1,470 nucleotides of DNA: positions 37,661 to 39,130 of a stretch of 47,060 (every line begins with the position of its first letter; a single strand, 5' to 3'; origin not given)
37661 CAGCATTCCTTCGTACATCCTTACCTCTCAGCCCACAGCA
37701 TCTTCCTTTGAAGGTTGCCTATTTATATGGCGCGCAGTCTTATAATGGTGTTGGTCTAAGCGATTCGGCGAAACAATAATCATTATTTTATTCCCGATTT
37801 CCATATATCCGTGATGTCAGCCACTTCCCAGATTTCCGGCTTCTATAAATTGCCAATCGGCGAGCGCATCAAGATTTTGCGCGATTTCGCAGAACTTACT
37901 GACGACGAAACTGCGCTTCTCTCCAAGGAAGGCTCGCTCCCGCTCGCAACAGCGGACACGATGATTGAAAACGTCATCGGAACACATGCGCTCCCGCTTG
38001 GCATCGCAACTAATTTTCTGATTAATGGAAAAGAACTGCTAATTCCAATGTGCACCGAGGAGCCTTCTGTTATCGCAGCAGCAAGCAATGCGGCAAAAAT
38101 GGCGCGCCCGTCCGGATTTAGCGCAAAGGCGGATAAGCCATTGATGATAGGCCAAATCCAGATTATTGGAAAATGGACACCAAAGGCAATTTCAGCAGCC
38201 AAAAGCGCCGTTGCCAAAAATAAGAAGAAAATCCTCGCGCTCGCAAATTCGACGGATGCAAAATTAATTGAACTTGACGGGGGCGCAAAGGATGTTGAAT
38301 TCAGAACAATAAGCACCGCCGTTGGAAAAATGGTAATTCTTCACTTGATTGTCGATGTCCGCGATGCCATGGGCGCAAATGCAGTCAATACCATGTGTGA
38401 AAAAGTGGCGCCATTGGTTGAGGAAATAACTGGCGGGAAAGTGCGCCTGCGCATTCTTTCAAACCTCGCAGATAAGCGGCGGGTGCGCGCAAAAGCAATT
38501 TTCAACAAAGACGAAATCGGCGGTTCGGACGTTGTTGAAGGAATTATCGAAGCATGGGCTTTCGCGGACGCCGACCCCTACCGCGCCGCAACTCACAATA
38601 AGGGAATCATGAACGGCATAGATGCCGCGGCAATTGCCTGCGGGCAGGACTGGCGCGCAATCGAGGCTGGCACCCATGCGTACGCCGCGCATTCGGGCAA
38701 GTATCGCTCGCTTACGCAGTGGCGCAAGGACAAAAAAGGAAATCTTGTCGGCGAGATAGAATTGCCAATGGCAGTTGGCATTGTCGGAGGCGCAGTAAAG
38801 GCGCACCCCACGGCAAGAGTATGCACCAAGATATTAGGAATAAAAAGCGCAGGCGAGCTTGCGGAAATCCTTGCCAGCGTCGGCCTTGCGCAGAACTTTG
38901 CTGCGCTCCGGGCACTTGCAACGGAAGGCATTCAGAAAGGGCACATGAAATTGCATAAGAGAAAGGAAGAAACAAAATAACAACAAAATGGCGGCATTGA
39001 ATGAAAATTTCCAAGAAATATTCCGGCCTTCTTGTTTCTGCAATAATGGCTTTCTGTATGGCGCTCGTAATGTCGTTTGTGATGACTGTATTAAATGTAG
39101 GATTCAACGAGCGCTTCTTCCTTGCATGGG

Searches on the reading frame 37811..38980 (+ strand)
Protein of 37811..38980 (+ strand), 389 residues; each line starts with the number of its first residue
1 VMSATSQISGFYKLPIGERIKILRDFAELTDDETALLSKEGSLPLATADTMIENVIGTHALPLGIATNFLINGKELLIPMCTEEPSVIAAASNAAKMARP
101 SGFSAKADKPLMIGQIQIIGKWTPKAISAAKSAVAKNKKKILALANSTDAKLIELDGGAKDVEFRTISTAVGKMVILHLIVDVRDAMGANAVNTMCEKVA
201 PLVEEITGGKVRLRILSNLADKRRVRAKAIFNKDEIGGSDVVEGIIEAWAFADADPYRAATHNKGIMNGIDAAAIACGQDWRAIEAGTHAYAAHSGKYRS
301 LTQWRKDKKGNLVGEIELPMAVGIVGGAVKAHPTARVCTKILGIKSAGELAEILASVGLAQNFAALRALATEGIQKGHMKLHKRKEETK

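Call 18: search_protein_families(library=pfam, proteins=[window:37811-38980:+])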
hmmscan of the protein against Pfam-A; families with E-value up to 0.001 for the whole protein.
window:37811-38980:+ (389 aa): 1 family
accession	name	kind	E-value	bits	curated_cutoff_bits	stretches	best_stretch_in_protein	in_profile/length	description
PF00368.23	HMG-CoA_red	-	9.5e-111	370.8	27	1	17-382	3-367/368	Hydroxymethylglutaryl-coenzyme A reductase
